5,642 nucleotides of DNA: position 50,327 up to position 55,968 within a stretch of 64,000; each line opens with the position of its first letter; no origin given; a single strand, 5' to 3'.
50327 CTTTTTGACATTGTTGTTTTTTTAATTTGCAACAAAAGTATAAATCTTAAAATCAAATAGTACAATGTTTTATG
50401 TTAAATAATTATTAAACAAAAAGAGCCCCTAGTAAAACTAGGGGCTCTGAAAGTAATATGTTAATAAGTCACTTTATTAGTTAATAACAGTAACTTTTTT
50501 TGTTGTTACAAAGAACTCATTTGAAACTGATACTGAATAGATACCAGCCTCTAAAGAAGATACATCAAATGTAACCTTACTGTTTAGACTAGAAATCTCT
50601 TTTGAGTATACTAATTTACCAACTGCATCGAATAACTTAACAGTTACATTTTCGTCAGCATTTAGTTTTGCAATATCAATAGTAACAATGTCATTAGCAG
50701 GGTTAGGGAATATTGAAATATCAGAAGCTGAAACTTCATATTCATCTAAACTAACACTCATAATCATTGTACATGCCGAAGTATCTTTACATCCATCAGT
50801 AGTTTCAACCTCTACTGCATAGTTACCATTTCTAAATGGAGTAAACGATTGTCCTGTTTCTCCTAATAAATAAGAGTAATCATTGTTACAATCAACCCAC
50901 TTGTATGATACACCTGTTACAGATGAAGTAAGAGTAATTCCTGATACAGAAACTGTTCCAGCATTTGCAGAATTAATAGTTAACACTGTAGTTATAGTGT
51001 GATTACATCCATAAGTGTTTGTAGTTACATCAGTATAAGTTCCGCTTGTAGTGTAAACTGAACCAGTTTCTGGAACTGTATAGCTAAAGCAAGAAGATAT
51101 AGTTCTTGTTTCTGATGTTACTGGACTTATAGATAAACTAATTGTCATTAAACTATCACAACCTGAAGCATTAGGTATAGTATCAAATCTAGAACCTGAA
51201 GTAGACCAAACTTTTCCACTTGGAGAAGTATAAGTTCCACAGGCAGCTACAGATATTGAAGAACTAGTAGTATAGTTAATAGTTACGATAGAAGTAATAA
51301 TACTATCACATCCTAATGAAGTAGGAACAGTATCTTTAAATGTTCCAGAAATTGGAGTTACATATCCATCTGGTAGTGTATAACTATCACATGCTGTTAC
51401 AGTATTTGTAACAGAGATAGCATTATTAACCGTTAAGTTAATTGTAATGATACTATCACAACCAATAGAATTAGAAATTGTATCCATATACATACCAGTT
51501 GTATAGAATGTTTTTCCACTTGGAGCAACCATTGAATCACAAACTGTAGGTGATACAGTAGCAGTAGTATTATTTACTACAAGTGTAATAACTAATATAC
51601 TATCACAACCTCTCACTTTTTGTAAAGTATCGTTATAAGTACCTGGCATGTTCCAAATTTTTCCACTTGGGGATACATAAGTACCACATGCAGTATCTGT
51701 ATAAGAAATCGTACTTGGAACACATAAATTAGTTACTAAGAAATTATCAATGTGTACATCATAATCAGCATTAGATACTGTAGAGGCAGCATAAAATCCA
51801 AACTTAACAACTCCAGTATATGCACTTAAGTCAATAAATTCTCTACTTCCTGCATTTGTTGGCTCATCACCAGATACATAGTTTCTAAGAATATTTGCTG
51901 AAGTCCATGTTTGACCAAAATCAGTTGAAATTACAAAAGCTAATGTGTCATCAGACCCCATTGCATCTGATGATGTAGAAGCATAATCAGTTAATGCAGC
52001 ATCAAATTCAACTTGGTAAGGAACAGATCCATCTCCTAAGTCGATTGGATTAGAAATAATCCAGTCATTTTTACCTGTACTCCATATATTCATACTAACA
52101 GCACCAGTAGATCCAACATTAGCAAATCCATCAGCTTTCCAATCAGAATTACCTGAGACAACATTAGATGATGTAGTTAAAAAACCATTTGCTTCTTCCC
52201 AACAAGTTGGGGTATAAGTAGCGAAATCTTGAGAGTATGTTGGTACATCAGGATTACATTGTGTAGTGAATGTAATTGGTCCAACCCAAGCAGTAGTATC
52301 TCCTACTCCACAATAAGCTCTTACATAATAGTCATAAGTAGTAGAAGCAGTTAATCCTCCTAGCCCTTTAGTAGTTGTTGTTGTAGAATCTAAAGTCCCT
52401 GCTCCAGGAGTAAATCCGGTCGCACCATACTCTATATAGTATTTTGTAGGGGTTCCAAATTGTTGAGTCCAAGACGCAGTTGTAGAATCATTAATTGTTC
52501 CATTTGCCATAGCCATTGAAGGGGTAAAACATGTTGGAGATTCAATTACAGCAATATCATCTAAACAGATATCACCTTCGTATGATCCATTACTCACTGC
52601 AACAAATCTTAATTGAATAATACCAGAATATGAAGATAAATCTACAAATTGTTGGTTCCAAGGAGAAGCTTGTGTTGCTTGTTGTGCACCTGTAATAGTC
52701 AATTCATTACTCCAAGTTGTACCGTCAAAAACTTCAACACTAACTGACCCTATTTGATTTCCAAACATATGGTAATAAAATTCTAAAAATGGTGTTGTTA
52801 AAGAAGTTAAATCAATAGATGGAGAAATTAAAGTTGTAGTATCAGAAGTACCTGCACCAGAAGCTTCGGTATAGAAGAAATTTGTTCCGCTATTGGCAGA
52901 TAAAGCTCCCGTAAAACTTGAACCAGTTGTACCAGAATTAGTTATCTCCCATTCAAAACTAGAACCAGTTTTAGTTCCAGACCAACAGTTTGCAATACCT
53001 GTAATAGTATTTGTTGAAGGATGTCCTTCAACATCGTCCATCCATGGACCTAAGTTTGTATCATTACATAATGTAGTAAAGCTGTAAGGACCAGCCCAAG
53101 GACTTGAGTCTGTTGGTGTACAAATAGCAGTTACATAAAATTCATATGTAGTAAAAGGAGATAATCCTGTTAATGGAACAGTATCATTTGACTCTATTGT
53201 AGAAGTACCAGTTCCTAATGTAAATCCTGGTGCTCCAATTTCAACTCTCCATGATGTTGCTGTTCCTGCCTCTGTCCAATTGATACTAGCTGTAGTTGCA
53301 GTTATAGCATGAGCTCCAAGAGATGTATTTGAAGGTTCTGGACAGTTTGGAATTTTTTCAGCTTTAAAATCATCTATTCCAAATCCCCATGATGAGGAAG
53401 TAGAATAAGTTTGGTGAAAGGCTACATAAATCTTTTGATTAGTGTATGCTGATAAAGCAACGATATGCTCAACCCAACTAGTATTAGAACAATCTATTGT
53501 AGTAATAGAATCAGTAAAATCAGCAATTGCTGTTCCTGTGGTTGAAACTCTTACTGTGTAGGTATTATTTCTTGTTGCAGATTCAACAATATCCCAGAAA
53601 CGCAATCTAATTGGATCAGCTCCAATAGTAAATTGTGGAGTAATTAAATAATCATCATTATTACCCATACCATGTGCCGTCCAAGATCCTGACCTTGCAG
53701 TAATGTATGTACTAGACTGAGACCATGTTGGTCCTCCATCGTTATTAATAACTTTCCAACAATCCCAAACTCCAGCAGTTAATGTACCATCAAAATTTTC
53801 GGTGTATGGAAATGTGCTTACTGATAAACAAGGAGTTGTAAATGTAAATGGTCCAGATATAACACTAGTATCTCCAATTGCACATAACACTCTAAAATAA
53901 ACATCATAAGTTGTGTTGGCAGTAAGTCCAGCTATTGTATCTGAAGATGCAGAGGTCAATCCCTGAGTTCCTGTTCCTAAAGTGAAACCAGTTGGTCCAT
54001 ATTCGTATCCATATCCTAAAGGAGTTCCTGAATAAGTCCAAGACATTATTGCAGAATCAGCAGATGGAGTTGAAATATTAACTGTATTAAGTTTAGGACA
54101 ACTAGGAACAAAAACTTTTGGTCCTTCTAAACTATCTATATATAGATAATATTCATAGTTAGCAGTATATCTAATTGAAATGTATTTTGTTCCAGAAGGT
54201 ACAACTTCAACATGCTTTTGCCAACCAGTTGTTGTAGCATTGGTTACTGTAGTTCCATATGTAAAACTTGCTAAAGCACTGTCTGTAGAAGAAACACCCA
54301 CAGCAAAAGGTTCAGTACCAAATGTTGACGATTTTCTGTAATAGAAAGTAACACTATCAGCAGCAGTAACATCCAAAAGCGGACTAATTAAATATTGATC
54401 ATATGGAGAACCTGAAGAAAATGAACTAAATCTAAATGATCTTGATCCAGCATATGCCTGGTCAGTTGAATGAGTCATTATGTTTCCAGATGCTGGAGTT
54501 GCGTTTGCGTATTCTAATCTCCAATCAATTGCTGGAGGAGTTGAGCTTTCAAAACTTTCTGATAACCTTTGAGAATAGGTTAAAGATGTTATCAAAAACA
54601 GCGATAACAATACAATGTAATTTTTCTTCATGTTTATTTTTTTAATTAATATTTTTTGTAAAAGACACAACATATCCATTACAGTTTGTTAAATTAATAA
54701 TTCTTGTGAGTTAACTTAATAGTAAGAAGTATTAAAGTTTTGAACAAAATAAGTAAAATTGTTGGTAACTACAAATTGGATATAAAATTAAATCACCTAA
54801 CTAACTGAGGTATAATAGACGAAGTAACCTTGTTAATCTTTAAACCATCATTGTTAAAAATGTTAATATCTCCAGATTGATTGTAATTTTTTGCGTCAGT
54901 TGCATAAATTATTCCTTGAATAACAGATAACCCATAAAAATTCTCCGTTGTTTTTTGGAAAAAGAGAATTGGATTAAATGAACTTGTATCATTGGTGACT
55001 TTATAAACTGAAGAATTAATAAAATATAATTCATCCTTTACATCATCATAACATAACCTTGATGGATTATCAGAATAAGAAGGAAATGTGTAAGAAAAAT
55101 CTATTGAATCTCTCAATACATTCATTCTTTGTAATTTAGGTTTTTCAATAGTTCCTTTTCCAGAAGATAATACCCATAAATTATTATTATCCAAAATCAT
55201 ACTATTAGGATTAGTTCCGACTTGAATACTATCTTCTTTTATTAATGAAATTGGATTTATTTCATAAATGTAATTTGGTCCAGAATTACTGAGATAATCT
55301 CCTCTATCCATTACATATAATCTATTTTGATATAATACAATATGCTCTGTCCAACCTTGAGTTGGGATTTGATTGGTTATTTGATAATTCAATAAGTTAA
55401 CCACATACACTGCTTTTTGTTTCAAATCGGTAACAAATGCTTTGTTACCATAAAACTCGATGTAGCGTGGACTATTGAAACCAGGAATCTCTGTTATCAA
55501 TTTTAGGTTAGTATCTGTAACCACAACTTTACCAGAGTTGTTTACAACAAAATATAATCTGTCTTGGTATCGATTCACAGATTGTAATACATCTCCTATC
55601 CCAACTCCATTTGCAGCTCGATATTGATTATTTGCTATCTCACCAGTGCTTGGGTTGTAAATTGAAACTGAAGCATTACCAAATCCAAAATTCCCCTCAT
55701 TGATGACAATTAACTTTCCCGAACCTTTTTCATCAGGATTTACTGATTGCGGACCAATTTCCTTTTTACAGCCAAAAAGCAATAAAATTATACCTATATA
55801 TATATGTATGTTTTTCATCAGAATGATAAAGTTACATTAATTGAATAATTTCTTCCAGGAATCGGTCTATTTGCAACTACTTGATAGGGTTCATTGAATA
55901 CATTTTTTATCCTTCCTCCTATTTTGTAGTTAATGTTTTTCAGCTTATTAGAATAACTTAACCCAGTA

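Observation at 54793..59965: Cobalamin riboswitch drives a B12-capture operon that mixes a TonB-dependent receptor and a lipoprotein with two T9SS-sorted proteins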

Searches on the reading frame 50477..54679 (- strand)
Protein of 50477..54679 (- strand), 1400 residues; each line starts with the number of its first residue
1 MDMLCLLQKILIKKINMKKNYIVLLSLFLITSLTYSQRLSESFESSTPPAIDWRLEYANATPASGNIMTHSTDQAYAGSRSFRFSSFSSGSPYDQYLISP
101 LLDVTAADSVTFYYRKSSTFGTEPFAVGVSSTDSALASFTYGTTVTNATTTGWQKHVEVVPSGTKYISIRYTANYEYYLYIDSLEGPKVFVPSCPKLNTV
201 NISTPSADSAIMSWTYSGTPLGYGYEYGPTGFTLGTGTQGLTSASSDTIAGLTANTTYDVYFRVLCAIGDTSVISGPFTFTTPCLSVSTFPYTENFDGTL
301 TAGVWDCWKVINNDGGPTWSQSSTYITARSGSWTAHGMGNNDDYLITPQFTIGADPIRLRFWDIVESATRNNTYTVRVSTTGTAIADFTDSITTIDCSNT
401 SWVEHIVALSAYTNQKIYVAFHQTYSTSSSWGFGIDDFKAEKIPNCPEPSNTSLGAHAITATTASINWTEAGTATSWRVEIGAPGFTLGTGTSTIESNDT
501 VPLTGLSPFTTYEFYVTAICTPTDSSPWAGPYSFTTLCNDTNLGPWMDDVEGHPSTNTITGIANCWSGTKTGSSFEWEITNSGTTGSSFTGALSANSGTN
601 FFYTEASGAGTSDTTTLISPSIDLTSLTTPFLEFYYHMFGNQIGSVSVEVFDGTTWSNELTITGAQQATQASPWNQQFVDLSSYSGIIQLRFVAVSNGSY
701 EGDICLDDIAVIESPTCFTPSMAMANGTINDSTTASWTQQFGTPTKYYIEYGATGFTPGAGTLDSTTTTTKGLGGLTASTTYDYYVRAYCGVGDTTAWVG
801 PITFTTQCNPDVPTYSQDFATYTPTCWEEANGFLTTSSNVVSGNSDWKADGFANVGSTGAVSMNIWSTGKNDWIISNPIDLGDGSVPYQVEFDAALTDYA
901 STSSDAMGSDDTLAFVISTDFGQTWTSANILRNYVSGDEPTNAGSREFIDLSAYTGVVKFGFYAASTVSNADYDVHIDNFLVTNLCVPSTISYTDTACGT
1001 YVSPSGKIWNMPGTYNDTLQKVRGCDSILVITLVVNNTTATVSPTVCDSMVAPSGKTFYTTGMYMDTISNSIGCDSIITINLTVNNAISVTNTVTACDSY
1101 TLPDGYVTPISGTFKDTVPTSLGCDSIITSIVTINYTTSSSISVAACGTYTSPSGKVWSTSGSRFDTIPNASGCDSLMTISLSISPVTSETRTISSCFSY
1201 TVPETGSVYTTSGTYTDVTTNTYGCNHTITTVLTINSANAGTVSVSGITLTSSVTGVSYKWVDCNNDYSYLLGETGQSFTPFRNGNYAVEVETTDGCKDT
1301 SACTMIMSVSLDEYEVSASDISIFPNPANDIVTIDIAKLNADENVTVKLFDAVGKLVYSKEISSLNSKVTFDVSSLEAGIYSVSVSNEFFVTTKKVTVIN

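Call 69: search_protein_families(library=pfam, proteins=[window:50477-54679:-], max_evalue=0.001)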
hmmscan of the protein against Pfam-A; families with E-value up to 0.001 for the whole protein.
window:50477-54679:- (1400 aa): 5 families
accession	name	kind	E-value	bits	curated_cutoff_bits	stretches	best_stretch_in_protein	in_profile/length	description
PF07675.18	Cleaved_Adhesin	-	3.2e-21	76.5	21.4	2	304-431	13-166/174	Cleaved Adhesin Domain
PF00629.30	MAM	-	1.4e-20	74.2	26.4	1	570-717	14-157/158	MAM domain, meprin/A5/mu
PF00041.27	fn3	-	4.9e-15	55.9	25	2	453-531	5-80/84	Fibronectin type III domain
PF18962.6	Por_Secre_tail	-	6.2e-15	55.7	27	1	1323-1398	1-75/75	Secretion system C-terminal sorting domain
PF11589.14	DUF3244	-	4.8e-05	23.7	25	1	1320-1388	21-86/96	Domain of unknown function (DUF3244)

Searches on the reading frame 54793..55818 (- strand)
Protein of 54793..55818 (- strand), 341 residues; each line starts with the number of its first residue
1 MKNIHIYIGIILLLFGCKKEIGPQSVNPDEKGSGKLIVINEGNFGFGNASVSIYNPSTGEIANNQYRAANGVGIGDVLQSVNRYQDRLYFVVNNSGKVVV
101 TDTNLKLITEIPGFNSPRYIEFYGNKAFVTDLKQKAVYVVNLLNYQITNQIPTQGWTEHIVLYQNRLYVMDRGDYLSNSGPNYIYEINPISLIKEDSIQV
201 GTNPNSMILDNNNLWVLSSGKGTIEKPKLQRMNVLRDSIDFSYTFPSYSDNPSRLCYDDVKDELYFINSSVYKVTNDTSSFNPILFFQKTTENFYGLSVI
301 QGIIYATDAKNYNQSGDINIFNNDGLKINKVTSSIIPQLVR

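Call 5: search_protein_families(library=pfam, proteins=[window:54793-55818:-], max_evalue=0.01)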
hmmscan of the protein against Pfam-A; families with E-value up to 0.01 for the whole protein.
window:54793-55818:- (341 aa): 2 families
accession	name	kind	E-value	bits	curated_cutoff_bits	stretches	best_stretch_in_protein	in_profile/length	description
PF16819.11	DUF5074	-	3.4e-08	33.4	27.2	1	38-299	5-297/353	Domain of unknown function (DUF5074)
PF16261.11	DUF4915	-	0.0072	16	35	0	83-130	204-252/316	Domain of unknown function (DUF4915)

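Call 6: search_protein_families(library=ncbifam, proteins=[window:54793-55818:-], max_evalue=0.01)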
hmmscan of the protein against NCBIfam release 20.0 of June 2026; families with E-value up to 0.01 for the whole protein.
window:54793-55818:- (341 aa): 1 family
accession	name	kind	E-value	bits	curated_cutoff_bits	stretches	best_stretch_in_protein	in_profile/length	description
NF052280.1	7_blade_YncE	equivalog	3.7e-05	22.7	400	1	82-230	179-329/338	7-bladed beta-propeller protein YncE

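Call 20: search_solved_structures(query=window:54793-55818:-, max_evalue=0.1, show_alignments=1)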
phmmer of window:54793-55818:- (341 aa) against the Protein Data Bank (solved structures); distinct sequences matched with E-value up to 0.1: 14.
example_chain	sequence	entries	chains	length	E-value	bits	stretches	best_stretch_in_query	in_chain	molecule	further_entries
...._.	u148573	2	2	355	1.3e-38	136.1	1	14-337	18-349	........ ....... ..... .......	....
8okv_B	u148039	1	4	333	9.8e-38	133.2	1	33-337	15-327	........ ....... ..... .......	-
8puj_A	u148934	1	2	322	2.4e-37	131.9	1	34-337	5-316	YncE family protein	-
8bmx_D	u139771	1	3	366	7.2e-36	127.1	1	33-337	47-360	YncE family protein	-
8bn0_A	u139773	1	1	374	2.3e-35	125.4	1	34-337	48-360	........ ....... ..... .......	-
8bmy_A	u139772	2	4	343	4e-35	124.6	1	34-337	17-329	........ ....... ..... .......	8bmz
8baz_A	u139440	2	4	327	5.7e-35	124.1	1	36-337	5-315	Surface layer protein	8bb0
8bai_A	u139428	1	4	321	6.7e-35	123.9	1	36-337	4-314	Surface layer protein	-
3dsm_A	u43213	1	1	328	7.3e-35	123.8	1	36-337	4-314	uncharacterized protein BACUNI_02894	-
8ptf_A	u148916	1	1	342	1.7e-13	53.6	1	30-326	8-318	YncE family protein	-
8ptd_A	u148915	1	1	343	1.7e-13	53.5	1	30-326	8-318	YncE family protein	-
8blw_B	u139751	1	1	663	4.5e-13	52.2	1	21-326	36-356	YncE family protein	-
9s6c_C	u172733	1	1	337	0.00094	21.5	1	36-104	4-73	Quinoprotein amine dehydrogenase-like protein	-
9s6c_A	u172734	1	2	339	0.0011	21.3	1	37-104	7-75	Quinoprotein amine dehydrogenase-like protein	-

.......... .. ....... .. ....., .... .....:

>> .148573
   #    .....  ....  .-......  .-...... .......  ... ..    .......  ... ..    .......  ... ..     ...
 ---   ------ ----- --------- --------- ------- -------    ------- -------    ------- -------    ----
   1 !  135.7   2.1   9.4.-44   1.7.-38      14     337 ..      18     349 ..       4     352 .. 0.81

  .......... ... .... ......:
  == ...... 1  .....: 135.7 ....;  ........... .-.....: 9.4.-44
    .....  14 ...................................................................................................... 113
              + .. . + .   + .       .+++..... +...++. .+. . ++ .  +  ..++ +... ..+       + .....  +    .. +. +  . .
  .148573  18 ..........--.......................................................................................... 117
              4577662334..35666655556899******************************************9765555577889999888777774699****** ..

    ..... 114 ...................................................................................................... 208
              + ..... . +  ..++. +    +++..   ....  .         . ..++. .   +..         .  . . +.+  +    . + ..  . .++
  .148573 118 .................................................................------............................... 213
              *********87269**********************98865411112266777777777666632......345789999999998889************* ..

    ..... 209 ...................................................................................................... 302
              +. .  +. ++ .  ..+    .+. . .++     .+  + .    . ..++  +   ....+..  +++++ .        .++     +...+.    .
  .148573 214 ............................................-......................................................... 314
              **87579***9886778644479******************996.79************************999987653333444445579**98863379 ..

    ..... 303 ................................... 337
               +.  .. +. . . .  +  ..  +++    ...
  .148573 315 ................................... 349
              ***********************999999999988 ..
